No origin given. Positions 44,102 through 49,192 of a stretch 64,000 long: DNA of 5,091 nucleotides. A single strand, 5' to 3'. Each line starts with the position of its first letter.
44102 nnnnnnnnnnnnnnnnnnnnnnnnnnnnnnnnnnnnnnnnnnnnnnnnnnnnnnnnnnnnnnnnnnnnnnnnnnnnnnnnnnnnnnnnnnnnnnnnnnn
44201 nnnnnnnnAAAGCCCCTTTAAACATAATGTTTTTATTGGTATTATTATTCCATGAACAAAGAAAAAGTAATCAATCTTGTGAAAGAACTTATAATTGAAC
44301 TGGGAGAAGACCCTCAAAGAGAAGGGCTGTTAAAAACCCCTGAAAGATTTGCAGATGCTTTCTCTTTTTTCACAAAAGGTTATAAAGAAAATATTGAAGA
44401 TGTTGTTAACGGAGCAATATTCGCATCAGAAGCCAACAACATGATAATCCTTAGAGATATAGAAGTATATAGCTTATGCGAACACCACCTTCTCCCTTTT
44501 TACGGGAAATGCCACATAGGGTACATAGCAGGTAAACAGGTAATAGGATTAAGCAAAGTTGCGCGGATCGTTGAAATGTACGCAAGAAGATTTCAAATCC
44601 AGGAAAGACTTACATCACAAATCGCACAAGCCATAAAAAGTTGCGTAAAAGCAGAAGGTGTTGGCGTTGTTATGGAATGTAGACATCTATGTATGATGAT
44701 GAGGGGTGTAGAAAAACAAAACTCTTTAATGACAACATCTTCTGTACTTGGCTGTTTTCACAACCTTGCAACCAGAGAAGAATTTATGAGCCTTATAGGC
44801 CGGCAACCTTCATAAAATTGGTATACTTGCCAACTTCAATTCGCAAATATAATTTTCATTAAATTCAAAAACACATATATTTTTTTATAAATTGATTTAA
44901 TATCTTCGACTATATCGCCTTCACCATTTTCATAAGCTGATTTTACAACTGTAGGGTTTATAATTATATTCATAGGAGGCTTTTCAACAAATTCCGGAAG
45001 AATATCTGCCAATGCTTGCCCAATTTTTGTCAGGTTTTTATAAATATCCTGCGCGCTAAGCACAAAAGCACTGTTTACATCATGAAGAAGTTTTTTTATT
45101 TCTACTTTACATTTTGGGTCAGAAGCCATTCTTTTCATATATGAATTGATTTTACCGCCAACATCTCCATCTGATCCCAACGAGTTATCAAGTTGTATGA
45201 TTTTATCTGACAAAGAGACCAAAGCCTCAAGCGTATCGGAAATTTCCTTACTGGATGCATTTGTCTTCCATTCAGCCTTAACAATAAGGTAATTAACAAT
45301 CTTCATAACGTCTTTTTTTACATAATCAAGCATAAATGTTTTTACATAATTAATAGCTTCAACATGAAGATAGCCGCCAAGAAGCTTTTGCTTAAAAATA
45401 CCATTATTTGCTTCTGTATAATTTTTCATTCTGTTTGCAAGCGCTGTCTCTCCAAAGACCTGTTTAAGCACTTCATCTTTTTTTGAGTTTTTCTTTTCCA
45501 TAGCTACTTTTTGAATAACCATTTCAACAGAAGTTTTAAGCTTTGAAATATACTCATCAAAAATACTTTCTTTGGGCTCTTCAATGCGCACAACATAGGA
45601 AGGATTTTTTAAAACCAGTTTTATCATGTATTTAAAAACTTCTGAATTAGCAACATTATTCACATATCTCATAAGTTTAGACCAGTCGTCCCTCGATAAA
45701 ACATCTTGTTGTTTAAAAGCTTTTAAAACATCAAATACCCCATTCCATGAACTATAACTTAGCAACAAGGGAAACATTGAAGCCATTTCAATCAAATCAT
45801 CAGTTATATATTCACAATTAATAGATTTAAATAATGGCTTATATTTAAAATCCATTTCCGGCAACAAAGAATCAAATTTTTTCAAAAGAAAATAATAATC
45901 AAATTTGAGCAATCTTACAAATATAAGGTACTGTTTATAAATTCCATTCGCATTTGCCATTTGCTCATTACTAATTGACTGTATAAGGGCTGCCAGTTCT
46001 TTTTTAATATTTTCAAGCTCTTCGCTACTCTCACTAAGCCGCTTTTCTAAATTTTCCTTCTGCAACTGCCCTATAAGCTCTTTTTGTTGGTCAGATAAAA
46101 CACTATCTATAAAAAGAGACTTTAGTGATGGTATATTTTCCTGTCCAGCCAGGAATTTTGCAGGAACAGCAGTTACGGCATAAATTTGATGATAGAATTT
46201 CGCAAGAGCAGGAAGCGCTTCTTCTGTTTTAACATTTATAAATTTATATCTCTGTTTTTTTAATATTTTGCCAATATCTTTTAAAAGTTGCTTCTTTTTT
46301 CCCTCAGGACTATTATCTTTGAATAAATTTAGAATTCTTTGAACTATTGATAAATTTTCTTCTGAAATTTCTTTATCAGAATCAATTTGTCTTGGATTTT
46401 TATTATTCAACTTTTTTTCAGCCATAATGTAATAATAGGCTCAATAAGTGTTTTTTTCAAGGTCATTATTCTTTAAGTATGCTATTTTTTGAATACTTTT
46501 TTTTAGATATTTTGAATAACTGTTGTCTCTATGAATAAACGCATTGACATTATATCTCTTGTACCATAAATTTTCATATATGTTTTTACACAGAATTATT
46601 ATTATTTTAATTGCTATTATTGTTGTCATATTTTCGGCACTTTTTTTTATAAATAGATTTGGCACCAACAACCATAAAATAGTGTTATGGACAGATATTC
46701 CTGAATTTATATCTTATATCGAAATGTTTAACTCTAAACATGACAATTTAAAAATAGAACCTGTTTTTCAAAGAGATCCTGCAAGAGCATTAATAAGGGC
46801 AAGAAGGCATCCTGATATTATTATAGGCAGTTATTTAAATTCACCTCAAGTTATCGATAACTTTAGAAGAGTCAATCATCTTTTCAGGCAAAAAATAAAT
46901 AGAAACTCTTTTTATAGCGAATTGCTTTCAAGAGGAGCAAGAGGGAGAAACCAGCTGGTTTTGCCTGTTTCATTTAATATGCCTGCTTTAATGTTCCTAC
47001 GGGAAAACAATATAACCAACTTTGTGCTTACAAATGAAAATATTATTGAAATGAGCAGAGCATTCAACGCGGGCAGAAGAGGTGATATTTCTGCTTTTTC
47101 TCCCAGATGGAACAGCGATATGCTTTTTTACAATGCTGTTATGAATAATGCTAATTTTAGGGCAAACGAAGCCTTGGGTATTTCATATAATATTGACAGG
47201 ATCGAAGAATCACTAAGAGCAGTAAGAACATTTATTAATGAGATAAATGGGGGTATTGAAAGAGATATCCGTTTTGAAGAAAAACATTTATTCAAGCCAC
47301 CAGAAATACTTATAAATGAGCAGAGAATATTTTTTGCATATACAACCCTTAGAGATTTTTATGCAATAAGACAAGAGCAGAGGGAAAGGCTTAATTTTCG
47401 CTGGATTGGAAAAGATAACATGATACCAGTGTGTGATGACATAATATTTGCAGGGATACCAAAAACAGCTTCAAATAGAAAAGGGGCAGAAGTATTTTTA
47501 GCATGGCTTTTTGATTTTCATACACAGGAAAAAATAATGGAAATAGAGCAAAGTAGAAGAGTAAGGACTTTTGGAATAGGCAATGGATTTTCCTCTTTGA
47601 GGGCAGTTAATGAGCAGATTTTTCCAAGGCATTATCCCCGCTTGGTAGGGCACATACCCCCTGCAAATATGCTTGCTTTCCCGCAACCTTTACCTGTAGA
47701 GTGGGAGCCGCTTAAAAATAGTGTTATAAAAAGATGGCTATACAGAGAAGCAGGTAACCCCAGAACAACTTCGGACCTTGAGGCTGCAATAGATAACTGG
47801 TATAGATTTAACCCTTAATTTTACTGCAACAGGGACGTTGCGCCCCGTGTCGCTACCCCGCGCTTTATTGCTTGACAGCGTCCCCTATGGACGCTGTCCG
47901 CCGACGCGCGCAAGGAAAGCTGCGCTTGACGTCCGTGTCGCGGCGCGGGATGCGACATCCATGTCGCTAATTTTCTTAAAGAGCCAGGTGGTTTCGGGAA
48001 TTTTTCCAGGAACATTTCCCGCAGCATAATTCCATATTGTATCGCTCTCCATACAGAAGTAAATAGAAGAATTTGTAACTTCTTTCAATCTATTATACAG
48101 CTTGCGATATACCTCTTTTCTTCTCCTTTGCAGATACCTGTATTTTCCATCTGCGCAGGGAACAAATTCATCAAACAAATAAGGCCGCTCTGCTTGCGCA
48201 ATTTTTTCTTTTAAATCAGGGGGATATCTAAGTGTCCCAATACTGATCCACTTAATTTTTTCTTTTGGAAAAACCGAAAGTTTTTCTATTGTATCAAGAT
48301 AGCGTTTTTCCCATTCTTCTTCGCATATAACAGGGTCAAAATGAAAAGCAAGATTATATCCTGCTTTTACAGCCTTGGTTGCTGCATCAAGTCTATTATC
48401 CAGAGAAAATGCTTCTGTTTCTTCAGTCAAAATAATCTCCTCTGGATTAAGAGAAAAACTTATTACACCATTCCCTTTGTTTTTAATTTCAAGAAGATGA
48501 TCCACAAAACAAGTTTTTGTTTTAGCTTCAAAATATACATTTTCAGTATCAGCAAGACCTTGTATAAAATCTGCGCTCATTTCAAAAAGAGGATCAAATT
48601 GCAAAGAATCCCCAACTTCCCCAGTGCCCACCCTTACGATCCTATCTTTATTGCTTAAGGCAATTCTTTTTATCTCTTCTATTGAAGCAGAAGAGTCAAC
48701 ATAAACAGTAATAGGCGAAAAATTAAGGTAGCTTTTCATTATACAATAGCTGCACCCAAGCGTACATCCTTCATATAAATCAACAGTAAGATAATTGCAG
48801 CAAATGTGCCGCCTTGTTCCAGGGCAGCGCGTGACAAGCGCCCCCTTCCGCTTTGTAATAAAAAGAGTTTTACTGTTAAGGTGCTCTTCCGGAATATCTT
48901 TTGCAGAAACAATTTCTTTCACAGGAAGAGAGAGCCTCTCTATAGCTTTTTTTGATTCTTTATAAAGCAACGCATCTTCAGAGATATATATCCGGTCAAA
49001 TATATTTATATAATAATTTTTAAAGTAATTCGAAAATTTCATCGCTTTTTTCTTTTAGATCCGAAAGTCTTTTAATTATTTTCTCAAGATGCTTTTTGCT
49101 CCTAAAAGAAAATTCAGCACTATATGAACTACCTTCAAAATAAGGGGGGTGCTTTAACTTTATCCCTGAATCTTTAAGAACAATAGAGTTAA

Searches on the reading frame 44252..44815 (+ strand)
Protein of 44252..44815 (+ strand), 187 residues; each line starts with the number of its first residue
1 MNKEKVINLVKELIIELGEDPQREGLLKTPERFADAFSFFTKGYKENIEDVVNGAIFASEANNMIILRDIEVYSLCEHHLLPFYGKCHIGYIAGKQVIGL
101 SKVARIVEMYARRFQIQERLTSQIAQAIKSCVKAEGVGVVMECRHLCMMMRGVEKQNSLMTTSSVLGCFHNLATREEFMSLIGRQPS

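Call 58: search_protein_families(library=pfam, proteins=[window:44252-44815:+], max_evalue=0.00001)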
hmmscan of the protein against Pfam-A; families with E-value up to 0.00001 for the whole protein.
window:44252-44815:+ (187 aa): 1 family
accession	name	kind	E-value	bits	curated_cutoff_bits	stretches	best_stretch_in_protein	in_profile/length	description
PF01227.27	GTP_cyclohydroI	-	1.3e-70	236.9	27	1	9-182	4-178/179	GTP cyclohydrolase I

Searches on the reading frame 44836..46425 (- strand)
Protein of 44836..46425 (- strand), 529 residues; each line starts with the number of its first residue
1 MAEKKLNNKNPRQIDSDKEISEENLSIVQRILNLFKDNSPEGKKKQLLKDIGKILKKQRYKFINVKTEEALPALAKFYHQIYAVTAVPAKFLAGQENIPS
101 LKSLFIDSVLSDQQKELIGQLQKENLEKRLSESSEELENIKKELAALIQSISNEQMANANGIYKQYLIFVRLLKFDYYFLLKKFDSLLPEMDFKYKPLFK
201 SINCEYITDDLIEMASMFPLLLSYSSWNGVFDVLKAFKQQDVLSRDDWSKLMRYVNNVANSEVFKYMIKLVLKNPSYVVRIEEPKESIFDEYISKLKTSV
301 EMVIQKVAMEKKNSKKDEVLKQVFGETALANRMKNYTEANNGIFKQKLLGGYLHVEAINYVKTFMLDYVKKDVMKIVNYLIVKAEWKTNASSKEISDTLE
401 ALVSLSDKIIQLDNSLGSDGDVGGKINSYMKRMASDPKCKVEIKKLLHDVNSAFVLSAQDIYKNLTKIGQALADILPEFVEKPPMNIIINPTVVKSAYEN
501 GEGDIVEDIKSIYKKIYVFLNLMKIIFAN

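Call 58: search_protein_families(library=pfam, proteins=[window:44836-46425:-], max_evalue=0.00001)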
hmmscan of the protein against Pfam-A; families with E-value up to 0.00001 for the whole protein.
window:44836-46425:- (529 aa): 1 family
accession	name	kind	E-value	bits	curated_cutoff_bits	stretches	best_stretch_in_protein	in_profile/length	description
PF17239.7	DUF5312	-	1.2e-07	31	25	1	15-476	46-510/553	Family of unknown function (DUF5312)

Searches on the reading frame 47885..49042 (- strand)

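Call 58: search_protein_families(library=pfam, proteins=[window:47885-49042:-], max_evalue=0.00001)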
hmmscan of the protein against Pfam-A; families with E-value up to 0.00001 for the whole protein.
window:47885-49042:- (385 aa): 2 families
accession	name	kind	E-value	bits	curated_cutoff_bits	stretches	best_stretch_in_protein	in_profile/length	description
PF20903.3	SPL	-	9.9e-22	77.7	27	1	84-257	78-252/338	Spore photoproduct lyase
PF04055.27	Radical_SAM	-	3.1e-06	27.9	29.5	1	89-239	3-151/166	Radical SAM superfamily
